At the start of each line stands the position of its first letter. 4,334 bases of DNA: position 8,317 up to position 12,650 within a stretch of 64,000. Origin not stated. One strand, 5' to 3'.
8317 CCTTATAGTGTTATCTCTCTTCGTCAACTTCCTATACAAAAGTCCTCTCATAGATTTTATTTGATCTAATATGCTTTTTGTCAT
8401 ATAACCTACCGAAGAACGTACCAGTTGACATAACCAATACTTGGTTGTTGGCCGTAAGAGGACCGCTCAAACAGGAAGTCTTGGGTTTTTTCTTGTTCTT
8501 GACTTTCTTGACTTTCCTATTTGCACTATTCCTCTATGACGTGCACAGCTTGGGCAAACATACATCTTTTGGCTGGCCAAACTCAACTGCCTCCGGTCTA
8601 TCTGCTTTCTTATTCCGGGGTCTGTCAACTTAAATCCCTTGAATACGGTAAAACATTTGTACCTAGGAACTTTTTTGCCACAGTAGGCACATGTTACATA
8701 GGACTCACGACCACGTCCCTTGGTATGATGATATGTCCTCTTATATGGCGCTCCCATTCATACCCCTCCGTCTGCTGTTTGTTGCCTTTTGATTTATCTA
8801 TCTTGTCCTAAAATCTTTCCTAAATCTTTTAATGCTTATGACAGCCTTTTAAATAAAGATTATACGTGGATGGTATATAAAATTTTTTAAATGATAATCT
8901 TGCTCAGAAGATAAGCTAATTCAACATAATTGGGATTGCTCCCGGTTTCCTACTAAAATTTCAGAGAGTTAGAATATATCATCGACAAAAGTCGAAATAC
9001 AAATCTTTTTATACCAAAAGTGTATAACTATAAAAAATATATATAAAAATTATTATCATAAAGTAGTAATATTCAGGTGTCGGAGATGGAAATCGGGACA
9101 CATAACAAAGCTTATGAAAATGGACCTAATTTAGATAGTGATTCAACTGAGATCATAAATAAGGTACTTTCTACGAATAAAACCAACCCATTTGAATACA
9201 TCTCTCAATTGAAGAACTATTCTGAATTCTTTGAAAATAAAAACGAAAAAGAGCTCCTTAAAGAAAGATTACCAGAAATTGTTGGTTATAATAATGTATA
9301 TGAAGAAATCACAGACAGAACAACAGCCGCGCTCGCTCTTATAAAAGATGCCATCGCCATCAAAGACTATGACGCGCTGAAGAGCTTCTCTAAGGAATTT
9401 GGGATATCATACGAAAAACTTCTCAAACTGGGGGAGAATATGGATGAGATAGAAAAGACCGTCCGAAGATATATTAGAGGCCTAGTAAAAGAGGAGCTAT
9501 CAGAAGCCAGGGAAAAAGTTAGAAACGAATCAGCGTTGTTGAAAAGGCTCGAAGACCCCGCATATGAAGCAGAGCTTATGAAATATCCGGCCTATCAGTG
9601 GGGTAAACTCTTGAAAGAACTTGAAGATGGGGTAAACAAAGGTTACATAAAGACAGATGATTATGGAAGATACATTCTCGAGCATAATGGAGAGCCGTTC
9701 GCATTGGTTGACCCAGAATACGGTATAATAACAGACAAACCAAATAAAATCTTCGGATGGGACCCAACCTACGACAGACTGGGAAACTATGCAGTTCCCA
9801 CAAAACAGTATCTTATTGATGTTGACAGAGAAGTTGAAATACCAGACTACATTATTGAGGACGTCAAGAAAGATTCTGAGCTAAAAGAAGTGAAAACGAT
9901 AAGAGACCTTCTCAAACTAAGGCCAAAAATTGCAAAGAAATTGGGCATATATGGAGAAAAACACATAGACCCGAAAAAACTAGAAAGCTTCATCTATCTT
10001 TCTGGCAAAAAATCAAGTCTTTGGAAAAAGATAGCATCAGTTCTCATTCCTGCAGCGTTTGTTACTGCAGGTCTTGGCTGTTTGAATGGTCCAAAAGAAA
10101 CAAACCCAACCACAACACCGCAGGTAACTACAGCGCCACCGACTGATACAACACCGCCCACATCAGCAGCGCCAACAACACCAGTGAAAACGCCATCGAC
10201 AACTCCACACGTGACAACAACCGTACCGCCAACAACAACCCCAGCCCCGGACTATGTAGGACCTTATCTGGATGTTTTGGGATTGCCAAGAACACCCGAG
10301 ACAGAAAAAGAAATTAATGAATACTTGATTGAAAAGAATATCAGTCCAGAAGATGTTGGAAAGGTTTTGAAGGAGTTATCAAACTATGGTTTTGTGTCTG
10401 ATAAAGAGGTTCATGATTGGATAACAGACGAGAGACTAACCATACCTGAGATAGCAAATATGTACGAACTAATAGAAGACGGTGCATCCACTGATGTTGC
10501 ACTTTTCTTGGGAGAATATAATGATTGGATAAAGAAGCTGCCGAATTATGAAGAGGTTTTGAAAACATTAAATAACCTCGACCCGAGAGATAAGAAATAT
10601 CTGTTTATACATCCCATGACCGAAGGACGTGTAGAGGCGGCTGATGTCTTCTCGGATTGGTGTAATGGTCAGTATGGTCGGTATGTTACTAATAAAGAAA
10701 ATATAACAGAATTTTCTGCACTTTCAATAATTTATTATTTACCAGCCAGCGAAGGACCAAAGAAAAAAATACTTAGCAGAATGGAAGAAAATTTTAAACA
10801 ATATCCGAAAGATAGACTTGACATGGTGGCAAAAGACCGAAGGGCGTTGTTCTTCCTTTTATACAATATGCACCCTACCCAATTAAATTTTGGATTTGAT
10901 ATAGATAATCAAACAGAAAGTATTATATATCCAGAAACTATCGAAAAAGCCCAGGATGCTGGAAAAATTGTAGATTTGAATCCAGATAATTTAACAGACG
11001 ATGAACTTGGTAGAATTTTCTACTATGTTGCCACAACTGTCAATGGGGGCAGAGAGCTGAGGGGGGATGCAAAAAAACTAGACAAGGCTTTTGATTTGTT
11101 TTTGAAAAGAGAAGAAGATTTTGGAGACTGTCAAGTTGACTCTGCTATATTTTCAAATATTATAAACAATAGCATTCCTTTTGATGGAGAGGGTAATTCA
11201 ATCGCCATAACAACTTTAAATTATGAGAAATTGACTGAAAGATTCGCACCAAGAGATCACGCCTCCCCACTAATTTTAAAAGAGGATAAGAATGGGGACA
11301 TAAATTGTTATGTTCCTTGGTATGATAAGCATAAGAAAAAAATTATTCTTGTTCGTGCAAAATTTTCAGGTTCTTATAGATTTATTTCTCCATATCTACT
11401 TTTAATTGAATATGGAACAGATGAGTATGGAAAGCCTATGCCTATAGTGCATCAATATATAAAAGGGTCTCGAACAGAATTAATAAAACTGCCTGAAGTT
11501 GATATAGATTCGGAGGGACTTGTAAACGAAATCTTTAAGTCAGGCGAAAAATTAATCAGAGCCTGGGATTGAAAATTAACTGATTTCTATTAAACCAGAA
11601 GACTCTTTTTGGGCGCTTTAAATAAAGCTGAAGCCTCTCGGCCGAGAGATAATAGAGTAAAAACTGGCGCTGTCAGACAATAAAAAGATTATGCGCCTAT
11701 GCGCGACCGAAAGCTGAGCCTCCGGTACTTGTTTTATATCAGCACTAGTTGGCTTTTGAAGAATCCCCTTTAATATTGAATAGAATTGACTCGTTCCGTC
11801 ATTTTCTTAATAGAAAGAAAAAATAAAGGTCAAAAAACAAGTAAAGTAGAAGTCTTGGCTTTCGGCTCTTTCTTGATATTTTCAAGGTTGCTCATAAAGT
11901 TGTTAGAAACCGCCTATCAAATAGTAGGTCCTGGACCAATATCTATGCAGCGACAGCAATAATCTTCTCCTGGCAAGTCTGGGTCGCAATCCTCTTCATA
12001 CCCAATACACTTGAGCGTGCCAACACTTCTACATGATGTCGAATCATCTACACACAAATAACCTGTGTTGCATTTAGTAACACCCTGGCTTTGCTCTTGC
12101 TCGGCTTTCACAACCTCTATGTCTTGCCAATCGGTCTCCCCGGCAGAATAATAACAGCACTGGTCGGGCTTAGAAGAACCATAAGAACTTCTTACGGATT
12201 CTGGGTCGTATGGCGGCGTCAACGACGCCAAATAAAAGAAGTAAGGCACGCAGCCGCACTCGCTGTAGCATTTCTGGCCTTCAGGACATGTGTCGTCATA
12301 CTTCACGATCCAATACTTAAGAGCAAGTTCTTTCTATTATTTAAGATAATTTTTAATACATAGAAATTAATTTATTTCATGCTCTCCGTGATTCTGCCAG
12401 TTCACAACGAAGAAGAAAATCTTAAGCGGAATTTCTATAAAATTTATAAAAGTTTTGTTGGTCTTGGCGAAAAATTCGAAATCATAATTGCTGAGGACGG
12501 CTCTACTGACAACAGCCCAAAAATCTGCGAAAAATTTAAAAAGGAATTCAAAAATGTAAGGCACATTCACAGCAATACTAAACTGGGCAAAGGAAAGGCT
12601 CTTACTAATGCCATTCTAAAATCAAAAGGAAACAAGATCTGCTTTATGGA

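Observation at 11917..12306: GC-rich ORF encoding a 129-aa protein with 15 cysteines (CC, CxC, CxxC motifs), no signal peptide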

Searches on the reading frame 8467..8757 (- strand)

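Call 4: search_protein_families(library=pfam, proteins=[window:8467-8757:-], max_evalue=0.1)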
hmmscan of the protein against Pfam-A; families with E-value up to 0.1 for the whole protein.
window:8467-8757:- (96 aa): 8 families
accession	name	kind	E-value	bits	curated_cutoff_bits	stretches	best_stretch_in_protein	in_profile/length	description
PF01283.25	Ribosomal_S26e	-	3.6e-06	27.8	27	1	10-92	10-98/108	Ribosomal protein S26e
PF02635.20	DsrE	-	0.023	15.3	22.7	1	56-78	65-87/116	DsrE/DsrF-like family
PF13248.11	Zn_ribbon_3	-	0.027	14.4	27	0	21-29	17-25/26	zinc-ribbon domain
PF24444.1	DUF7563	-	0.028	14.3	27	0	64-77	25-38/39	Family of unknown function (DUF7563)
PF25164.1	CoiA_N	-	0.033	14.1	26.3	0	52-72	3-24/50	Competence protein CoiA, N-terminal domain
PF05810.19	NinF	-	0.051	14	27.5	0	65-73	14-22/25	NinF protein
PF08209.17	Sgf11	-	0.064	13.2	26.4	0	20-30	4-14/33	Sgf11 (transcriptional regulation protein)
PF24458.1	DUF7573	-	0.068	13.6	30.2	0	20-32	11-23/39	Domain of unknown function (DUF7573)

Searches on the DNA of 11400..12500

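Call 81: search_rna_families(source=window, start=11400, end=12500, threshold=evalue, max_evalue=5)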
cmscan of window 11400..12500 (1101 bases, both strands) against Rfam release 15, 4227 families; matches with E-value up to 5: 4.
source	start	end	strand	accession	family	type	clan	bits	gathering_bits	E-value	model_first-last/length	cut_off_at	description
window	11803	11832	+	RF01100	PK-BYV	Cis-reg;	-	19.4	50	0.26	1-40/40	no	3'-terminal pseudoknot in BYV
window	12112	12165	-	RF00281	SNORD47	Gene; snRNA; snoRNA; CD-box;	-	19.3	50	1.3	1-77/77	no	Small nucleolar RNA SNORD47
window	12307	12337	+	RF01367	CRISPR-DR54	Gene; CRISPR;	-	17.1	39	3.2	1-37/37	no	CRISPR RNA direct repeat element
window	12457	12481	-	RF02219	ZNRD1-AS1_2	Gene; lncRNA;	-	12.4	60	4.3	52-76/76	no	ZNRD1 antisense RNA 1 conserved region 2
